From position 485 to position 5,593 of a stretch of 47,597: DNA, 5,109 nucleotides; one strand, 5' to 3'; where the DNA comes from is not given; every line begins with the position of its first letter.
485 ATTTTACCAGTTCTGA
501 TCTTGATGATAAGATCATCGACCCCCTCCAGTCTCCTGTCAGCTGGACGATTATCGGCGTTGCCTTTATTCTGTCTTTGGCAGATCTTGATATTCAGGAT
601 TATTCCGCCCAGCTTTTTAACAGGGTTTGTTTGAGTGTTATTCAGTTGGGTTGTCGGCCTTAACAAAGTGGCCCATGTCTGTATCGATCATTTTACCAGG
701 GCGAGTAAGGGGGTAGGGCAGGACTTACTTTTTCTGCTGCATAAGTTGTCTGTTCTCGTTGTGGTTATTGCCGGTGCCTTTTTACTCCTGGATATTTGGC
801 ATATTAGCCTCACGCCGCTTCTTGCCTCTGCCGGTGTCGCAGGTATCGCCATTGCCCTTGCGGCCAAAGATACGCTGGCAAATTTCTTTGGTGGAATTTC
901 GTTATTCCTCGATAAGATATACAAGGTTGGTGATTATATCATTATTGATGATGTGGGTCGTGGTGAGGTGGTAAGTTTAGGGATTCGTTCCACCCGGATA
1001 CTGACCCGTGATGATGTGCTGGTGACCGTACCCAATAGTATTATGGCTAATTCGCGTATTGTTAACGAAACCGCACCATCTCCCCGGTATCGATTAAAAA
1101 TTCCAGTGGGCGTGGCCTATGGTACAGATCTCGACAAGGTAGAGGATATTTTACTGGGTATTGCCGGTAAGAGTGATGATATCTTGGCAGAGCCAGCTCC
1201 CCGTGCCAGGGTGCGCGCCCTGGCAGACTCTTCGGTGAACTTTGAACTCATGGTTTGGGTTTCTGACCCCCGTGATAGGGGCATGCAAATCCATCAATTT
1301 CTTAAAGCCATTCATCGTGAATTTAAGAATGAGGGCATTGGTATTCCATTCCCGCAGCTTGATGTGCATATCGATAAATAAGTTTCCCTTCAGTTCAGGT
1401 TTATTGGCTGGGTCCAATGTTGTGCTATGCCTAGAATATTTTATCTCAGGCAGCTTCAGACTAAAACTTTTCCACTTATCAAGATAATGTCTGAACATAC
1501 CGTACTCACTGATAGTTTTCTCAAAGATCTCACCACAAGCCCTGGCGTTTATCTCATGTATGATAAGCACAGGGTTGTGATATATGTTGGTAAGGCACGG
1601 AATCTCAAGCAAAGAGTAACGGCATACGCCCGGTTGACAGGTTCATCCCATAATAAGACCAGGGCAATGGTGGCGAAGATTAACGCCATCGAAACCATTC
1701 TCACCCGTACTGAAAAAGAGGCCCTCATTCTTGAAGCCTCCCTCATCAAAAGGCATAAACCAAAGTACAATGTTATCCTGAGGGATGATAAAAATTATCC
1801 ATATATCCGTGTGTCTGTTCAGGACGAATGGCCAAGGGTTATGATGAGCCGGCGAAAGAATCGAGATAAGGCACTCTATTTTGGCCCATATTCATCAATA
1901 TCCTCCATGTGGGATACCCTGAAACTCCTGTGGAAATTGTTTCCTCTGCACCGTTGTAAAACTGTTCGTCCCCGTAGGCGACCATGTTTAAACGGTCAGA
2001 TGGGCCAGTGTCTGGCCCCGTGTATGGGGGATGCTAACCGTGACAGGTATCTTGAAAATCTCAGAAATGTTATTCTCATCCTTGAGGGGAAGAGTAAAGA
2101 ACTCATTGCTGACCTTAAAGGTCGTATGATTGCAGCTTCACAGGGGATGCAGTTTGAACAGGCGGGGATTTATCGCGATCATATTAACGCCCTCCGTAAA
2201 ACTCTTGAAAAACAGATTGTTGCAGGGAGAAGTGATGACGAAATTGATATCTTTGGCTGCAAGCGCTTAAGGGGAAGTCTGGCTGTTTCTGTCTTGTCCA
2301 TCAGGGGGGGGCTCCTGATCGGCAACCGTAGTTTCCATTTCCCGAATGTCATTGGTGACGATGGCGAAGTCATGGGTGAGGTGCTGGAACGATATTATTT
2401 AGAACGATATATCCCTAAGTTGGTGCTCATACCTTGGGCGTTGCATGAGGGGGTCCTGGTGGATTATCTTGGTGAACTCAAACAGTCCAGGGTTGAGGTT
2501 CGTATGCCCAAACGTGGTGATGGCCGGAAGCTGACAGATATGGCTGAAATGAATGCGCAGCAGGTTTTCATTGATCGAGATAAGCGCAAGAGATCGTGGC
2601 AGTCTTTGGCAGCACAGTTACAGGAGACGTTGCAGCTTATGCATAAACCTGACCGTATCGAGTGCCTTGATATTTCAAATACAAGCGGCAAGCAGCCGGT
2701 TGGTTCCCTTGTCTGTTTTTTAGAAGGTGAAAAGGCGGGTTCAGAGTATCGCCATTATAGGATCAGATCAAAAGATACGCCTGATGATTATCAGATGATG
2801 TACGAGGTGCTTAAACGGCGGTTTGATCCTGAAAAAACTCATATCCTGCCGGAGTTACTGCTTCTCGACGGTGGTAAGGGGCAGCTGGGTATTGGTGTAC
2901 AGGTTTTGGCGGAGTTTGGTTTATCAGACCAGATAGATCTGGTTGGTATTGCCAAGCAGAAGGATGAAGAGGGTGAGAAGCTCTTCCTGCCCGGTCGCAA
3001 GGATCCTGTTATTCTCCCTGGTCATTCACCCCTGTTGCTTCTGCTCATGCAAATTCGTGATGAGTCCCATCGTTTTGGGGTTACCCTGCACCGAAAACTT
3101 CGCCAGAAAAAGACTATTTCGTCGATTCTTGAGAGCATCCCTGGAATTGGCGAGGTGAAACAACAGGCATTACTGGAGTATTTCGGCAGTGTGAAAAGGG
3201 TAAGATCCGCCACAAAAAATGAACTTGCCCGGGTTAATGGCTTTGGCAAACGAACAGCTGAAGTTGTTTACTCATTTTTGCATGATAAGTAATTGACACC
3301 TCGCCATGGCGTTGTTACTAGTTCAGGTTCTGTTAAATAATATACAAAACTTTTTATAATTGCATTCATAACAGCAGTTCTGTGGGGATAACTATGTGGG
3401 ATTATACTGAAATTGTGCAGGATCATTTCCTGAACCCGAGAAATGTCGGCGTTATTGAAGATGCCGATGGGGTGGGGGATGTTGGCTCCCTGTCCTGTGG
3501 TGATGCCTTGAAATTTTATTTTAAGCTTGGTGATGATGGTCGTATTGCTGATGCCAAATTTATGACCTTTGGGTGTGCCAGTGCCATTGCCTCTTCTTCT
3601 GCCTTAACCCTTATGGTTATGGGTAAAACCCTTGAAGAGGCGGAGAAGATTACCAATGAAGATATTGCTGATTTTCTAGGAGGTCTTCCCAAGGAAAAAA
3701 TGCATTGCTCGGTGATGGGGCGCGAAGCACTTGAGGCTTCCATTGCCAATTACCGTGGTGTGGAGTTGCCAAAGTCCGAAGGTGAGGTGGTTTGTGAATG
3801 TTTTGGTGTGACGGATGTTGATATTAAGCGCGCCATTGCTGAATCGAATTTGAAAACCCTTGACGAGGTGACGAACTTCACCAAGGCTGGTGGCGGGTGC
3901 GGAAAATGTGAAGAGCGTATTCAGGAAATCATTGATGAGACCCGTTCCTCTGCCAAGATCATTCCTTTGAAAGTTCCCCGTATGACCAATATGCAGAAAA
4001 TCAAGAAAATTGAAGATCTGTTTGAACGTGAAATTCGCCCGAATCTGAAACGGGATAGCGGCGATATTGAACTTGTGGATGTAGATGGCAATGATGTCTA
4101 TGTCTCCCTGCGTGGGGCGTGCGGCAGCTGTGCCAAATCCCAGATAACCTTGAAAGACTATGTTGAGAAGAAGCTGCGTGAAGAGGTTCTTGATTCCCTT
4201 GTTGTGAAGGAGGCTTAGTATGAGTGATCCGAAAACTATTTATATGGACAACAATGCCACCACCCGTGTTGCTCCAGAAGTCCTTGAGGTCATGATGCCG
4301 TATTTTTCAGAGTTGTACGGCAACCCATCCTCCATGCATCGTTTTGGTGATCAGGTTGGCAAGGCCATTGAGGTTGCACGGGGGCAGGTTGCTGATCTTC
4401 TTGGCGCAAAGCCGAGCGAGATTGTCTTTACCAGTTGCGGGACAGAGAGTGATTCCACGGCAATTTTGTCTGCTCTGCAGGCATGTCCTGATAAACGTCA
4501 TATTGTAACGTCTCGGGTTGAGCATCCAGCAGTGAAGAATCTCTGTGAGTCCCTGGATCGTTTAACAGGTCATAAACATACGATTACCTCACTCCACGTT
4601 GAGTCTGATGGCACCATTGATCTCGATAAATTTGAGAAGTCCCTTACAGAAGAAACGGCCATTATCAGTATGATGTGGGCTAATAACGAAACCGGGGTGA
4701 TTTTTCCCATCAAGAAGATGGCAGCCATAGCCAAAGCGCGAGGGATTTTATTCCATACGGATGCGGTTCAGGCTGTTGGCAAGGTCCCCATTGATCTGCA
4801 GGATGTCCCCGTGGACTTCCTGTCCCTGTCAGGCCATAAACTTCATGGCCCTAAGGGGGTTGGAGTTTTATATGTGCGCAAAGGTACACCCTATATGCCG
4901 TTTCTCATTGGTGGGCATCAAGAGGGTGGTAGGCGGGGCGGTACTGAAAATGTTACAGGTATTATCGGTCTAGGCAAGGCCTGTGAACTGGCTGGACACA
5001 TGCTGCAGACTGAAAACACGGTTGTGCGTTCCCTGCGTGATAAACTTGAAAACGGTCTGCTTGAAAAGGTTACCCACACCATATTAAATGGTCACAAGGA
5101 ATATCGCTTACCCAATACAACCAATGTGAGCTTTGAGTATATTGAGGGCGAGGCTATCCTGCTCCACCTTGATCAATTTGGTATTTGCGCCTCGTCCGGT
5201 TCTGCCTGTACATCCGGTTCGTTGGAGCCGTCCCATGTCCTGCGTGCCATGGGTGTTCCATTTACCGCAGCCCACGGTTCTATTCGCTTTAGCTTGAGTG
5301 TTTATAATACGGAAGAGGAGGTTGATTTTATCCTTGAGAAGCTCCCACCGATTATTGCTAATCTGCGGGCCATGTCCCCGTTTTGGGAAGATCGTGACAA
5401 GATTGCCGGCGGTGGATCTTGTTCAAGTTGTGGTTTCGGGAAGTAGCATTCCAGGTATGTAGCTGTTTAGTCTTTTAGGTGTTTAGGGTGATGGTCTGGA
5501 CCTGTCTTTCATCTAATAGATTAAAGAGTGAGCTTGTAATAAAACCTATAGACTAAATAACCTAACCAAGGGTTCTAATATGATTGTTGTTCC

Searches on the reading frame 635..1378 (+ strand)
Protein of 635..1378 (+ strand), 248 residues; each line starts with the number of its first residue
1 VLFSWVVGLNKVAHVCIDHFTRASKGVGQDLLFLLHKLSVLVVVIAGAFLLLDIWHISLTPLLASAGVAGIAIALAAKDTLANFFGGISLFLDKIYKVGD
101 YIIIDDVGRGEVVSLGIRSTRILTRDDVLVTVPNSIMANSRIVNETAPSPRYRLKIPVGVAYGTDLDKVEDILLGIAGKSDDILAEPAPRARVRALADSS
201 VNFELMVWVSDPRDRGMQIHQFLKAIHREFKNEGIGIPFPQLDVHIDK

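Call 6: search_protein_families(library=pfam, proteins=[window:635-1378:+], max_evalue=0.00001)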
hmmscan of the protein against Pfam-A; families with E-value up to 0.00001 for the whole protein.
window:635-1378:+ (248 aa): 2 families
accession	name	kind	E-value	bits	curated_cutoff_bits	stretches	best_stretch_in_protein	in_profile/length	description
PF00924.24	MS_channel_2nd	-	1.3e-16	60.9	20.2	1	79-145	1-66/68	Mechanosensitive ion channel, beta-domain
PF21082.3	MS_channel_3rd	-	5.8e-13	49.5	21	1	155-237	2-88/88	Mechanosensitive ion channel MscS, C-terminal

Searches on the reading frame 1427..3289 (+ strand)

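Call 6: search_protein_families(library=pfam, proteins=[window:1427-3289:+], max_evalue=0.00001)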
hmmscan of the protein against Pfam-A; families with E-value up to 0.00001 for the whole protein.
window:1427-3289:+ (621 aa): 5 families
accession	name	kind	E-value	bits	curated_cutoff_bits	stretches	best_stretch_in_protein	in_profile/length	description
PF08459.17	UvrC_RNaseH_dom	-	1.8e-49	168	22.3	1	399-552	1-159/159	UvrC RNAse H endonuclease domain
PF22920.2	UvrC_RNaseH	-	1.1e-24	87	24.3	1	273-381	2-113/116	UvrC Ribonuclease H-like domain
PF01541.30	GIY-YIG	-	6.9e-11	42.7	22.6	1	39-115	2-78/78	GIY-YIG catalytic domain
PF14520.12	HHH_5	-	4.3e-09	37.2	27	1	567-619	3-56/57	Helix-hairpin-helix domain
PF12826.13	HHH_2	-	4.1e-08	33.7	27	1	570-621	7-58/64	Helix-hairpin-helix motif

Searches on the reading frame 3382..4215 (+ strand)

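Call 6: search_protein_families(library=pfam, proteins=[window:3382-4215:+], max_evalue=0.00001)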
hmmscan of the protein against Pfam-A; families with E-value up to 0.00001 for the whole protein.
window:3382-4215:+ (278 aa): 3 families
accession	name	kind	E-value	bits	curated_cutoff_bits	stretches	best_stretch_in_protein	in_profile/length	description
PF01592.21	NifU_N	-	5.7e-48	162.7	22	1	8-126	2-122/127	NifU-like N terminal domain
PF01106.22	NifU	-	9.8e-23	80.5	27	1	210-272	1-63/67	NifU-like domain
PF04324.20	Fer2_BFD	-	2.2e-21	76.4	26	1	136-186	1-50/50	BFD-like [2Fe-2S] binding domain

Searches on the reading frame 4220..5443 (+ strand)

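Call 6: search_protein_families(library=pfam, proteins=[window:4220-5443:+], max_evalue=0.00001)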
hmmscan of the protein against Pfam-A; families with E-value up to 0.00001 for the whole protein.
window:4220-5443:+ (408 aa): 1 family
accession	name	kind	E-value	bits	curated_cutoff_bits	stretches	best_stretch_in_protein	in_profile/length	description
PF00266.25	Aminotran_5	-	6.9e-89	298.8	21.5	1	7-369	1-369/371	Aminotransferase class-V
